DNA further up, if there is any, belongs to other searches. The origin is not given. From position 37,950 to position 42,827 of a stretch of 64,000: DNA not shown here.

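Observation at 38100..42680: Four-domain ElbD-like enzyme (acyl reductase - AMP ligase - ACP - AGPAT), the myxobacterial ether-lipid synthase architecture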

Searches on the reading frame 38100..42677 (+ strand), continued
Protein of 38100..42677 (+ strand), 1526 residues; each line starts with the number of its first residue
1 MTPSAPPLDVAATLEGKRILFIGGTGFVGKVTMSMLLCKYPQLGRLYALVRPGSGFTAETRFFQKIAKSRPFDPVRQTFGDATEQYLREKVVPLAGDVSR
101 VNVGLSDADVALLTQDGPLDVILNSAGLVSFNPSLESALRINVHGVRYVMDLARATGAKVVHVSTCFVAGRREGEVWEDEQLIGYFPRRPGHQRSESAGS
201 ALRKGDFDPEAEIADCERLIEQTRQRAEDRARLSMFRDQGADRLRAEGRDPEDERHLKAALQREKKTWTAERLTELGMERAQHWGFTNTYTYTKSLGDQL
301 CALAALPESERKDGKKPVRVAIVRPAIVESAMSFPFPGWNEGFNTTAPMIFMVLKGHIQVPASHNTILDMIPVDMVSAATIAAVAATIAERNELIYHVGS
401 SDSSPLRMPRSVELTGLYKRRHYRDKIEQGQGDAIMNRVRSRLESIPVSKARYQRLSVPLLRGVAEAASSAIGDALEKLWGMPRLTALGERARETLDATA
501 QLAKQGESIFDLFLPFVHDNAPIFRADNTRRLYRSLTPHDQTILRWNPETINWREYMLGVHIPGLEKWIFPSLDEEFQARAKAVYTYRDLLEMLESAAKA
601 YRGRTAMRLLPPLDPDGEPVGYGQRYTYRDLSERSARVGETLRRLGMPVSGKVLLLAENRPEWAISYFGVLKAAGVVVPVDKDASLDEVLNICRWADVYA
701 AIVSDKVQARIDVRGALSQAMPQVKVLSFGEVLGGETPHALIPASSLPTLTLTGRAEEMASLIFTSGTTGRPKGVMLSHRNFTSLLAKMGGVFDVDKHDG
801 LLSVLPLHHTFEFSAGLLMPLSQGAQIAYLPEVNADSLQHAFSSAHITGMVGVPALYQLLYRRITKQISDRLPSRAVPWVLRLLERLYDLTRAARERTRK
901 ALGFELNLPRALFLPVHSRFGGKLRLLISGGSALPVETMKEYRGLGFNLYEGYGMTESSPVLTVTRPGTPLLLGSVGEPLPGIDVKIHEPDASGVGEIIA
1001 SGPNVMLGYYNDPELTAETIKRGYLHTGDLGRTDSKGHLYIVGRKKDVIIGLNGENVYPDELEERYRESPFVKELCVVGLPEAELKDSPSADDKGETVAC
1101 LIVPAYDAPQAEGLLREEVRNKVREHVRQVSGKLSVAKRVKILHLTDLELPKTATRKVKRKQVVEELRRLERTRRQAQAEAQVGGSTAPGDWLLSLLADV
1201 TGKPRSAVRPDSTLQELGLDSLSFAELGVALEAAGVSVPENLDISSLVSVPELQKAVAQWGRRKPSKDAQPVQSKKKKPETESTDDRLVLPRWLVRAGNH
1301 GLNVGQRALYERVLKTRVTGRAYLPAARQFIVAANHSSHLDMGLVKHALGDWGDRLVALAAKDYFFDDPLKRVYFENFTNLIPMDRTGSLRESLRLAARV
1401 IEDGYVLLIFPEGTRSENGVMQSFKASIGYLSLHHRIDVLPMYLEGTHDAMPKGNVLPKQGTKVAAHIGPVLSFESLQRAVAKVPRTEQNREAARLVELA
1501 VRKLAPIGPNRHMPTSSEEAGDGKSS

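Call 30: find_homologous_proteins(query=L054:9968-14395:+, max_evalue=1e-100)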
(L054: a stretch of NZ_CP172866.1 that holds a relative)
Query L054:9968-14395:+ (1476 aa): 2213 proteins with E <= 1e-100 among 8000 candidates; the best 120 are listed.
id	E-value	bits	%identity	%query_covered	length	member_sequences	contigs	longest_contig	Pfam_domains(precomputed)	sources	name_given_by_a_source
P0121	0.0e+0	3295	98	100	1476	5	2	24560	PF00550.32,PF03015.25,PF00501.35,PF13193.13,PF07993.19,PF01553.27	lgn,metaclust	metaclust:status=active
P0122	0.0e+0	3267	98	100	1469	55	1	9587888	PF00550.32,PF03015.25,PF00501.35,PF13193.13,PF07993.19,PF01553.27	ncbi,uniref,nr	ncbi:putative long-chain-fatty-acid--CoA ligase [Corallococcus coralloides]|uniref:Putative long-cha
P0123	0.0e+0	3235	96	100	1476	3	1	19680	PF00550.32,PF03015.25,PF00501.35,PF13193.13,PF07993.19,PF01553.27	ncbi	-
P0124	0.0e+0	3224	96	100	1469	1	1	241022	PF00550.32,PF03015.25,PF00501.35,PF13193.13,PF07993.19,PF01553.27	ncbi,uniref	ncbi:AMP-binding protein [Corallococcus sp. RDP092CA]|uniref:AMP-binding protein n=1 Tax=Corallococc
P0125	0.0e+0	3216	96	100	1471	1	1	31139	PF00550.32,PF03015.25,PF00501.35,PF13193.13,PF07993.19,PF01553.27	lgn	-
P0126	0.0e+0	2930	87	99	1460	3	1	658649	PF00550.32,PF00501.35,PF13193.13,PF07993.19,PF01553.27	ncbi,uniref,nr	ncbi:AMP-binding protein [Corallococcus sp. M34]|uniref:AMP-binding protein n=1 Tax=Citreicoccus inh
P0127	0.0e+0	2720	80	99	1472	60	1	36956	PF00550.32,PF03015.25,PF00501.35,PF13193.13,PF07993.19,PF01553.27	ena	-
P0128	0.0e+0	2717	80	100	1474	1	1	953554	PF00550.32,PF03015.25,PF00501.35,PF13193.13,PF07993.19,PF01553.27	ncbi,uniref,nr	ncbi:AMP-binding protein [Myxococcus stipitatus]|uniref:AMP-binding protein n=1 Tax=Myxococcus stipi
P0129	0.0e+0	2716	80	99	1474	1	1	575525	PF00550.32,PF03015.25,PF00501.35,PF13193.13,PF07993.19,PF01553.27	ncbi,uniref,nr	ncbi:AMP-binding protein [Myxococcus sp. K15C18031901]|uniref:AMP-binding protein n=1 Tax=Myxococcus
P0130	0.0e+0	2708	80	100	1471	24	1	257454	PF00550.32,PF03015.25,PF00501.35,PF13193.13,PF07993.19,PF01553.27,PF01370.28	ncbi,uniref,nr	ncbi:AMP-binding protein [Myxococcus sp. K38C18041901]|uniref:AMP-binding protein n=1 Tax=Myxococcus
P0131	0.0e+0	2679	79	98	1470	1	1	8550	PF00550.32,PF03015.25,PF00501.35,PF13193.13,PF07993.19,PF01553.27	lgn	-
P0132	0.0e+0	2666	78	100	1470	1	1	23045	PF00550.32,PF03015.25,PF00501.35,PF13193.13,PF07993.19,PF01553.27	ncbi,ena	-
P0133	0.0e+0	2666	79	98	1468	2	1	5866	PF00550.32,PF03015.25,PF00501.35,PF13193.13,PF07993.19,PF01553.27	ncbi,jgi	jgi:long-chain acyl-CoA synthetase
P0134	0.0e+0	2660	79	98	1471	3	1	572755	PF00550.32,PF03015.25,PF00501.35,PF13193.13,PF07993.19,PF01553.27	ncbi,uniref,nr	ncbi:AMP-binding protein [Hyalangium gracile]|uniref:AMP-binding protein n=1 Tax=Hyalangium gracile 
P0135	0.0e+0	2660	79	98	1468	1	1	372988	PF00550.32,PF03015.25,PF00501.35,PF13193.13,PF07993.19,PF01553.27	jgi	jgi:long-chain acyl-CoA synthetase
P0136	0.0e+0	2659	78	98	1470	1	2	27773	PF00550.32,PF00501.35,PF13193.13,PF07993.19,PF01553.27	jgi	jgi:long-chain acyl-CoA synthetase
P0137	0.0e+0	2656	79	98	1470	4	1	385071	PF00550.32,PF00501.35,PF13193.13,PF07993.19,PF01553.27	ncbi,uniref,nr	ncbi:AMP-binding protein [Hyalangium minutum]|uniref:Long-chain-fatty-acid--CoA ligase n=1 Tax=Hyala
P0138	0.0e+0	2655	78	98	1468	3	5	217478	PF00550.32,PF00501.35,PF13193.13,PF07993.19,PF01553.27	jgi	jgi:long-chain acyl-CoA synthetase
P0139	0.0e+0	2653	79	98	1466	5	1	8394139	PF00550.32,PF03015.25,PF00501.35,PF13193.13,PF07993.19,PF01553.27,PF01370.28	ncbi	ncbi:AMP-binding protein [Myxococcaceae bacterium GXIMD 01537]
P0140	0.0e+0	2648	78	98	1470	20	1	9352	PF00550.32,PF00501.35,PF13193.13,PF07993.19,PF01553.27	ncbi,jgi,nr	ncbi:MAG TPA: AMP-binding protein [Hyalangium sp.]|nr:AMP-binding protein [Hyalangium sp.]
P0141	0.0e+0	2643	79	98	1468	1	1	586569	PF00550.32,PF03015.25,PF00501.35,PF13193.13,PF07993.19,PF01553.27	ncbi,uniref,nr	ncbi:AMP-binding protein [Hyalangium rubrum]|uniref:AMP-binding protein n=1 Tax=Hyalangium rubrum Ta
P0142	0.0e+0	2642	78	98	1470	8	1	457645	PF00550.32,PF03015.25,PF00501.35,PF13193.13,PF07993.19,PF01553.27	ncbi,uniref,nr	ncbi:AMP-binding protein [Stigmatella hybrida]|uniref:AMP-binding protein n=1 Tax=Stigmatella hybrid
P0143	0.0e+0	2628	78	98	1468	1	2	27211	PF00550.32,PF00501.35,PF13193.13,PF07993.19,PF01553.27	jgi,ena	jgi:long-chain acyl-CoA synthetase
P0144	0.0e+0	2628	78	98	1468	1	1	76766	PF00550.32,PF00501.35,PF13193.13,PF07993.19,PF01553.27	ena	-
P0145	0.0e+0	2627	78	98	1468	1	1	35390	PF00550.32,PF00501.35,PF13193.13,PF07993.19,PF01553.27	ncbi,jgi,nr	ncbi:MAG TPA: AMP-binding protein [Myxococcaceae bacterium]|nr:AMP-binding protein [Myxococcaceae ba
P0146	0.0e+0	2619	77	98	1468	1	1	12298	PF00550.32,PF00501.35,PF13193.13,PF07993.19,PF01553.27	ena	-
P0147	0.0e+0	2603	77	98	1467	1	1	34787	PF00550.32,PF00501.35,PF13193.13,PF07993.19,PF01553.27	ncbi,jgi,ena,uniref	ncbi:AMP-binding protein [Archangium sp.]|jgi:long-chain acyl-CoA synthetase|uniref:AMP-binding prot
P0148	0.0e+0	2603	77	99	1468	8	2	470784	PF00550.32,PF00501.35,PF13193.13,PF07993.19,PF01553.27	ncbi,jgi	jgi:long-chain acyl-CoA synthetase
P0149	0.0e+0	2598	77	98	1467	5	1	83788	PF00550.32,PF03015.25,PF00501.35,PF13193.13,PF07993.19,PF01553.27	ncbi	-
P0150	0.0e+0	2597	77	98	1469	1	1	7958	PF00550.32,PF03015.25,PF00501.35,PF13193.13,PF07993.19,PF01553.27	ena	-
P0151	0.0e+0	2597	76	99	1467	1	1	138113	PF00550.32,PF00501.35,PF13193.13,PF07993.19,PF01553.27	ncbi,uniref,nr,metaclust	ncbi:AMP-binding protein [Archangium violaceum]|uniref:AMP-dependent synthetase n=1 Tax=Archangium v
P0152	0.0e+0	2597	77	99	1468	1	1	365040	PF00550.32,PF00501.35,PF13193.13,PF07993.19,PF01553.27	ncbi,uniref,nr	ncbi:AMP-binding protein [Vitiosangium sp. GDMCC 1.1324]|uniref:AMP-binding protein n=1 Tax=Vitiosan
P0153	0.0e+0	2594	77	98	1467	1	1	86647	PF00550.32,PF00501.35,PF13193.13,PF07993.19,PF01553.27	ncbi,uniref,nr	ncbi:MAG TPA: AMP-binding protein [Archangium sp.]|uniref:AMP-binding protein n=1 Tax=Archangium sp.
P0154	0.0e+0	2592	77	98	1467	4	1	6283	PF00550.32,PF00501.35,PF13193.13,PF07993.19,PF01553.27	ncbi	-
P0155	0.0e+0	2592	76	99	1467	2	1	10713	PF00550.32,PF03015.25,PF00501.35,PF13193.13,PF07993.19,PF01553.27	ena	-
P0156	0.0e+0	2591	76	99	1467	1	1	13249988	PF00550.32,PF00501.35,PF13193.13,PF07993.19,PF01553.27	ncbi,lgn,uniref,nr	ncbi:AMP-binding protein [Archangium violaceum]|uniref:AMP-binding protein n=1 Tax=Archangium violac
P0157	0.0e+0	2590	76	98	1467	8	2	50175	PF00550.32,PF03015.25,PF00501.35,PF13193.13,PF07993.19,PF01553.27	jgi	-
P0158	0.0e+0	2590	76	99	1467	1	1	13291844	PF00550.32,PF00501.35,PF13193.13,PF07993.19,PF01553.27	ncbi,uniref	ncbi:AMP-binding protein [Archangium violaceum]|uniref:AMP-binding protein n=1 Tax=Archangium violac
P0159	0.0e+0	2589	76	98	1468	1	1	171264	PF00550.32,PF00501.35,PF13193.13,PF07993.19,PF01553.27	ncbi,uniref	ncbi:AMP-binding protein [Archangium sp.]|uniref:AMP-binding protein n=1 Tax=Archangium sp. TaxID=18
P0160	0.0e+0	2587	76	99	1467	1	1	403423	PF00550.32,PF00501.35,PF13193.13,PF07993.19,PF01553.27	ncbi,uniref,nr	ncbi:AMP-dependent synthetase [Archangium sp. Cb G35]|uniref:AMP-binding protein n=1 Tax=Archangium 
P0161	0.0e+0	2587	76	99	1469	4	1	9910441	PF00550.32,PF00501.35,PF13193.13,PF07993.19,PF01553.27,PF01370.28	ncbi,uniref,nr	ncbi:AMP-binding protein [Melittangium boletus]|uniref:Long-chain-fatty-acid--CoA ligase n=1 Tax=Mel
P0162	0.0e+0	2579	76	98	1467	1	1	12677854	PF00550.32,PF03015.25,PF00501.35,PF13193.13,PF07993.19,PF01553.27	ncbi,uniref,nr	ncbi:AMP-binding protein [Archangium violaceum]|uniref:AMP-binding protein n=1 Tax=Archangium violac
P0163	0.0e+0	2575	76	98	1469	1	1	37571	PF00550.32,PF03015.25,PF00501.35,PF13193.13,PF07993.19,PF01553.27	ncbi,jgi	jgi:long-chain acyl-CoA synthetase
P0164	0.0e+0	2572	76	98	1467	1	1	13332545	PF00550.32,PF03015.25,PF00501.35,PF13193.13,PF07993.19,PF01553.27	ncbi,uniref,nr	ncbi:AMP-binding protein [Archangium violaceum]|uniref:AMP-binding protein n=1 Tax=Archangium violac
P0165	0.0e+0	2570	76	98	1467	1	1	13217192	PF00550.32,PF00501.35,PF13193.13,PF07993.19,PF01553.27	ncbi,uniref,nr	ncbi:AMP-binding protein [Archangium minus]|uniref:AMP-binding protein n=1 Tax=Archangium minus TaxI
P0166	0.0e+0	2569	75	99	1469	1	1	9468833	PF00550.32,PF00501.35,PF13193.13,PF07993.19,PF01553.27,PF01370.28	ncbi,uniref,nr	ncbi:AMP-binding protein [Archangium primigenium]|uniref:AMP-binding protein n=1 Tax=[Archangium] pr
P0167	0.0e+0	2568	75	99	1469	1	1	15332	PF00550.32,PF00501.35,PF13193.13,PF07993.19,PF01553.27,PF01370.28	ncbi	-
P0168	0.0e+0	2566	75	98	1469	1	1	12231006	PF00550.32,PF00501.35,PF13193.13,PF07993.19,PF01553.27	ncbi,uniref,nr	ncbi:AMP-binding protein [Cystobacter fuscus]|uniref:AMP-binding protein n=1 Tax=Cystobacter fuscus 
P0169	0.0e+0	2566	75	98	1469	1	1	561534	PF00550.32,PF00501.35,PF13193.13,PF07993.19,PF01553.27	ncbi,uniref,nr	ncbi:AMP-binding protein [Cystobacter ferrugineus]|uniref:AMP-dependent synthetase n=1 Tax=Cystobact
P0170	0.0e+0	2564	75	99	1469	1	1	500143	PF00550.32,PF00501.35,PF13193.13,PF07993.19,PF01553.27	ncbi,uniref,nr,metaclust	ncbi:Long-chain-fatty-acid--CoA ligase [Cystobacter fuscus DSM 2262]|uniref:Long-chain-fatty-acid--C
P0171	0.0e+0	2563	75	99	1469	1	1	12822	PF00550.32,PF00501.35,PF13193.13,PF07993.19,PF01553.27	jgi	jgi:long-chain acyl-CoA synthetase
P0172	0.0e+0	2562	75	99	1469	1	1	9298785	PF00550.32,PF00501.35,PF13193.13,PF07993.19,PF01553.27,PF01370.28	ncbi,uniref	ncbi:AMP-binding protein [Melittangium boletus]|uniref:AMP-binding protein n=1 Tax=Melittangium bole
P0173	0.0e+0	2561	75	98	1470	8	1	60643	PF00550.32,PF03015.25,PF00501.35,PF13193.13,PF07993.19,PF01553.27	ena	-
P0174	0.0e+0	2560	75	99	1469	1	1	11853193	PF00550.32,PF03015.25,PF00501.35,PF13193.13,PF07993.19,PF01553.27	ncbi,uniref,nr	ncbi:AMP-binding protein [Cystobacter fuscus]|uniref:AMP-binding protein n=1 Tax=Cystobacter fuscus 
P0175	0.0e+0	2530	75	98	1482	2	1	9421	PF00550.32,PF03015.25,PF00501.35,PF13193.13,PF07993.19,PF01553.27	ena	-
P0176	0.0e+0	2512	94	80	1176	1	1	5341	PF00550.32,PF03015.25,PF00501.35,PF13193.13,PF01553.27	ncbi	ncbi:MAG: AMP-dependent synthetase, partial [Myxococcaceae bacterium]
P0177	0.0e+0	2476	74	98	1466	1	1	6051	PF00550.32,PF03015.25,PF00501.35,PF13193.13,PF07993.19,PF01553.27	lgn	-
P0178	0.0e+0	2473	73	98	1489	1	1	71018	PF00550.32,PF03015.25,PF00501.35,PF13193.13,PF07993.19,PF01553.27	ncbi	-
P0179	0.0e+0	2456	73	98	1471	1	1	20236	PF00550.32,PF03015.25,PF00501.35,PF13193.13,PF07993.19,PF01553.27,PF01370.28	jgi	jgi:long-chain acyl-CoA synthetase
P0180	0.0e+0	2449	73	98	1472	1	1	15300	PF00550.32,PF03015.25,PF00501.35,PF13193.13,PF07993.19,PF01553.27,PF01370.28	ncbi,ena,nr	ncbi:MAG TPA: AMP-binding protein [Myxococcaceae bacterium]|nr:AMP-binding protein [Myxococcaceae ba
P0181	0.0e+0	2446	73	98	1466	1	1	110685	PF00550.32,PF03015.25,PF00501.35,PF13193.13,PF07993.19,PF01553.27,PF01370.28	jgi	jgi:long-chain acyl-CoA synthetase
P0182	0.0e+0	2446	73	98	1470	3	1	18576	PF00550.32,PF03015.25,PF00501.35,PF13193.13,PF07993.19,PF01553.27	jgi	jgi:long-chain acyl-CoA synthetase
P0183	0.0e+0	2445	72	98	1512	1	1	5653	PF00550.32,PF03015.25,PF00501.35,PF13193.13,PF07993.19,PF01553.27,PF01370.28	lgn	-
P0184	0.0e+0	2444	72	98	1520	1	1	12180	PF00550.32,PF03015.25,PF00501.35,PF13193.13,PF07993.19,PF01553.27,PF01370.28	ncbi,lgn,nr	ncbi:MAG: AMP-binding protein [Myxococcaceae bacterium]|nr:AMP-binding protein [Myxococcaceae bacter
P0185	0.0e+0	2442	73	98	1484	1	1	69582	PF04321.24,PF00550.32,PF03015.25,PF00501.35,PF13193.13,PF07993.19,PF01553.27,PF01370.28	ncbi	-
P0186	0.0e+0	2439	72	99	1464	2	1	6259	PF00550.32,PF03015.25,PF00501.35,PF07993.19,PF01553.27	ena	-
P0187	0.0e+0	2432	72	98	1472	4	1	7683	PF00550.32,PF03015.25,PF00501.35,PF13193.13,PF07993.19,PF01553.27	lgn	-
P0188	0.0e+0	2431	72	98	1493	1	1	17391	PF04321.24,PF00550.32,PF03015.25,PF00501.35,PF13193.13,PF07993.19,PF01553.27,PF01370.28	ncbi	-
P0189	0.0e+0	2424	71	99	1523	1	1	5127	PF00550.32,PF03015.25,PF00501.35,PF13193.13,PF07993.19,PF01553.27,PF01370.28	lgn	-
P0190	0.0e+0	2416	72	99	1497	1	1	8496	PF00550.32,PF03015.25,PF00501.35,PF13193.13,PF07993.19,PF01553.27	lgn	-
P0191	0.0e+0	2403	71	98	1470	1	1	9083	PF00550.32,PF03015.25,PF00501.35,PF07993.19,PF01553.27,PF01370.28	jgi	-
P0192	0.0e+0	2402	70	99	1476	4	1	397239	PF00550.32,PF01073.26,PF03015.25,PF00501.35,PF07993.19,PF01553.27,PF01370.28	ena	-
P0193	0.0e+0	2402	72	98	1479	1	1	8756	PF00550.32,PF03015.25,PF00501.35,PF13193.13,PF07993.19,PF01553.27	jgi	jgi:long-chain acyl-CoA synthetase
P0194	0.0e+0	2400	71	99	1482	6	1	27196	PF00550.32,PF03015.25,PF00501.35,PF13193.13,PF07993.19,PF01553.27,PF01370.28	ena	-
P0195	0.0e+0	2388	71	97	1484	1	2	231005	PF00550.32,PF03015.25,PF00501.35,PF07993.19,PF01553.27,PF01370.28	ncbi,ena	-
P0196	0.0e+0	2385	71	98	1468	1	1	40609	PF00550.32,PF03015.25,PF00501.35,PF13193.13,PF07993.19,PF01553.27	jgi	jgi:long-chain acyl-CoA synthetase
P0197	0.0e+0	2384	71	99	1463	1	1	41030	PF00550.32,PF03015.25,PF00501.35,PF13193.13,PF07993.19,PF01553.27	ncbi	-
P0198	0.0e+0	2383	72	98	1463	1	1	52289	PF00550.32,PF03015.25,PF00501.35,PF07993.19,PF01553.27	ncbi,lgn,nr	ncbi:MAG: AMP-binding protein [Myxococcales bacterium]|nr:AMP-binding protein [Myxococcales bacteriu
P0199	0.0e+0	2379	72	98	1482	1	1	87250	PF00550.32,PF03015.25,PF00501.35,PF13193.13,PF07993.19,PF01553.27,PF01370.28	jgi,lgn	jgi:long-chain acyl-CoA synthetase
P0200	0.0e+0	2375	70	98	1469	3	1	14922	PF00550.32,PF03015.25,PF00501.35,PF13193.13,PF07993.19,PF01553.27,PF01370.28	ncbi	-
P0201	0.0e+0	2372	71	99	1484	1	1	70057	PF00550.32,PF03015.25,PF00501.35,PF07993.19,PF01553.27,PF01370.28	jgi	jgi:long-chain acyl-CoA synthetase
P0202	0.0e+0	2352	70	98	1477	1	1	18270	PF00550.32,PF03015.25,PF00501.35,PF13193.13,PF07993.19,PF01553.27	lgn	-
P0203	0.0e+0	2350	69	98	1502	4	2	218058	PF00550.32,PF03015.25,PF00501.35,PF13193.13,PF07993.19,PF01553.27,PF01370.28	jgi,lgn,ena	-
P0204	0.0e+0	2344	69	98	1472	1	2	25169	PF00550.32,PF03015.25,PF00501.35,PF23562.3,PF07993.19,PF01553.27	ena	-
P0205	0.0e+0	2342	70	98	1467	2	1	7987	PF00550.32,PF03015.25,PF00501.35,PF13193.13,PF07993.19,PF01553.27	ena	-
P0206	0.0e+0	2341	70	98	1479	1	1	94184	PF00550.32,PF03015.25,PF00501.35,PF07993.19,PF01553.27,PF01370.28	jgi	jgi:long-chain acyl-CoA synthetase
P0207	0.0e+0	2336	69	98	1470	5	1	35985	PF00550.32,PF03015.25,PF00501.35,PF07993.19,PF01553.27,PF01370.28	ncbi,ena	-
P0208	0.0e+0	2335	70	98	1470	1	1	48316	PF00550.32,PF03015.25,PF00501.35,PF13193.13,PF07993.19,PF01553.27,PF01370.28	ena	-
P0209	0.0e+0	2333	70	98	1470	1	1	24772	PF04321.24,PF00550.32,PF03015.25,PF00501.35,PF07993.19,PF01553.27,PF01370.28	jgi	jgi:long-chain acyl-CoA synthetase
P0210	0.0e+0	2326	69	98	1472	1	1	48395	PF00550.32,PF03015.25,PF00501.35,PF13193.13,PF07993.19,PF01553.27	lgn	-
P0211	0.0e+0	2314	69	98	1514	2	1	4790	PF00550.32,PF03015.25,PF00501.35,PF13193.13,PF07993.19,PF01553.27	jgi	jgi:long-chain acyl-CoA synthetase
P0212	0.0e+0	2311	69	98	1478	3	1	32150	PF00550.32,PF00501.35,PF07993.19,PF01553.27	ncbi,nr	ncbi:MAG: AMP-binding protein [Myxococcaceae bacterium]|nr:AMP-binding protein [Myxococcaceae bacter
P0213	0.0e+0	2306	68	98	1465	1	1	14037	PF00550.32,PF03015.25,PF00501.35,PF13193.13,PF07993.19,PF01553.27,PF01370.28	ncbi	-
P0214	0.0e+0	2305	69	97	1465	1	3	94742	PF04321.24,PF00550.32,PF03015.25,PF00501.35,PF13193.13,PF07993.19,PF01553.27,PF01370.28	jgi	jgi:long-chain acyl-CoA synthetase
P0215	0.0e+0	2300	69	98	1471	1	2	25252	PF00550.32,PF03015.25,PF00501.35,PF13193.13,PF07993.19,PF01553.27,PF01370.28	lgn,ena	-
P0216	0.0e+0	2296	68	98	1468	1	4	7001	PF00550.32,PF03015.25,PF00501.35,PF13193.13,PF07993.19,PF01553.27,PF01370.28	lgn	-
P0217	0.0e+0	2292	69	98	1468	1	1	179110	PF00550.32,PF03015.25,PF00501.35,PF13193.13,PF07993.19,PF01553.27,PF01370.28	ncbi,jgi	jgi:long-chain acyl-CoA synthetase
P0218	0.0e+0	2291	67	99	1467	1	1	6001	PF00550.32,PF03015.25,PF00501.35,PF13193.13,PF07993.19,PF01553.27,PF01370.28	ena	-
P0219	0.0e+0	2291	68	98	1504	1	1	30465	PF00550.32,PF03015.25,PF00501.35,PF13193.13,PF07993.19,PF01553.27,PF01370.28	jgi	jgi:long-chain acyl-CoA synthetase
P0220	0.0e+0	2288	68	98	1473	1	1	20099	PF00550.32,PF03015.25,PF00501.35,PF07993.19,PF01553.27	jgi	jgi:long-chain acyl-CoA synthetase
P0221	0.0e+0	2286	69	97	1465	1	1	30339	PF00550.32,PF03015.25,PF00501.35,PF13193.13,PF07993.19,PF01553.27,PF01370.28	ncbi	-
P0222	0.0e+0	2285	69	98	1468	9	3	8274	PF00550.32,PF03015.25,PF00501.35,PF13193.13,PF07993.19,PF01553.27,PF01370.28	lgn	-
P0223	0.0e+0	2284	68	98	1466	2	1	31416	PF00550.32,PF03015.25,PF00501.35,PF13193.13,PF07993.19,PF01553.27,PF01370.28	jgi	jgi:long-chain acyl-CoA synthetase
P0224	0.0e+0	2283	68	99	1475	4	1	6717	PF00550.32,PF03015.25,PF00501.35,PF13193.13,PF07993.19,PF01553.27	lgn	-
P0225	0.0e+0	2283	68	98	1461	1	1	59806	PF00550.32,PF03015.25,PF00501.35,PF13193.13,PF07993.19,PF01553.27,PF01370.28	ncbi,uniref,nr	ncbi:AMP-binding protein [Archangium sp.]|uniref:AMP-binding protein n=1 Tax=Archangium sp. TaxID=18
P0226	0.0e+0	2278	68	98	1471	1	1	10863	PF00550.32,PF03015.25,PF00501.35,PF13193.13,PF07993.19,PF01553.27,PF01370.28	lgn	-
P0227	0.0e+0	2273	68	97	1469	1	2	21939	PF00550.32,PF03015.25,PF00501.35,PF13193.13,PF07993.19,PF01553.27,PF01370.28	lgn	-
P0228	0.0e+0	2271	68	98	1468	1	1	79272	PF00550.32,PF03015.25,PF00501.35,PF13193.13,PF07993.19,PF01553.27,PF01370.28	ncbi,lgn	ncbi:MAG: AMP-binding protein [Myxococcota bacterium]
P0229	0.0e+0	2270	67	98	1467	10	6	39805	PF00550.32,PF03015.25,PF00501.35,PF13193.13,PF07993.19,PF01553.27,PF01370.28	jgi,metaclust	jgi:long-chain acyl-CoA synthetase|metaclust:\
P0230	0.0e+0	2266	68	98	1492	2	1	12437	PF00550.32,PF01073.26,PF03015.25,PF00501.35,PF13193.13,PF07993.19,PF01553.27,PF01370.28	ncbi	-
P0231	0.0e+0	2265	67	98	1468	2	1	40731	PF00550.32,PF03015.25,PF00501.35,PF13193.13,PF07993.19,PF01553.27,PF01370.28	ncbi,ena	-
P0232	0.0e+0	2264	67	99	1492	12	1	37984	PF00550.32,PF03015.25,PF00501.35,PF13193.13,PF07993.19,PF01553.27,PF01370.28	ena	-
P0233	0.0e+0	2264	68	98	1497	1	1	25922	PF00550.32,PF00501.35,PF13193.13,PF07993.19,PF01553.27,PF01370.28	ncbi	-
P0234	0.0e+0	2260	67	98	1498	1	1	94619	PF00550.32,PF03015.25,PF00501.35,PF13193.13,PF07993.19,PF01553.27,PF01370.28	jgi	jgi:long-chain acyl-CoA synthetase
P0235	0.0e+0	2258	67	98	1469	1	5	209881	PF00550.32,PF03015.25,PF00501.35,PF13193.13,PF07993.19,PF01553.27,PF01370.28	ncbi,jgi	jgi:long-chain acyl-CoA synthetase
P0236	0.0e+0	2258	66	99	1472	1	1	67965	PF00550.32,PF03015.25,PF00501.35,PF13193.13,PF07993.19,PF01553.27,PF01370.28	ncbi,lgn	ncbi:MAG: AMP-binding protein [Myxococcota bacterium]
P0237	0.0e+0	2257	67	98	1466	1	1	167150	PF00550.32,PF03015.25,PF00501.35,PF13193.13,PF07993.19,PF01553.27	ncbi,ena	-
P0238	0.0e+0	2256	66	98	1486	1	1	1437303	PF00550.32,PF03015.25,PF00501.35,PF13193.13,PF07993.19,PF01553.27,PF01370.28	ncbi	ncbi:MAG: AMP-binding protein [Myxococcaceae bacterium]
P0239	0.0e+0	2255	68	97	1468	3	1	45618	PF00550.32,PF03015.25,PF00501.35,PF13193.13,PF07993.19,PF01553.27,PF01370.28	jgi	jgi:long-chain acyl-CoA synthetase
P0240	0.0e+0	2254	67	98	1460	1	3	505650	PF00550.32,PF03015.25,PF00501.35,PF13193.13,PF07993.19,PF01553.27,PF01370.28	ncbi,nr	ncbi:MAG: AMP-binding protein [Archangium sp.]|nr:AMP-binding protein [Archangium sp.] MDP3157134.1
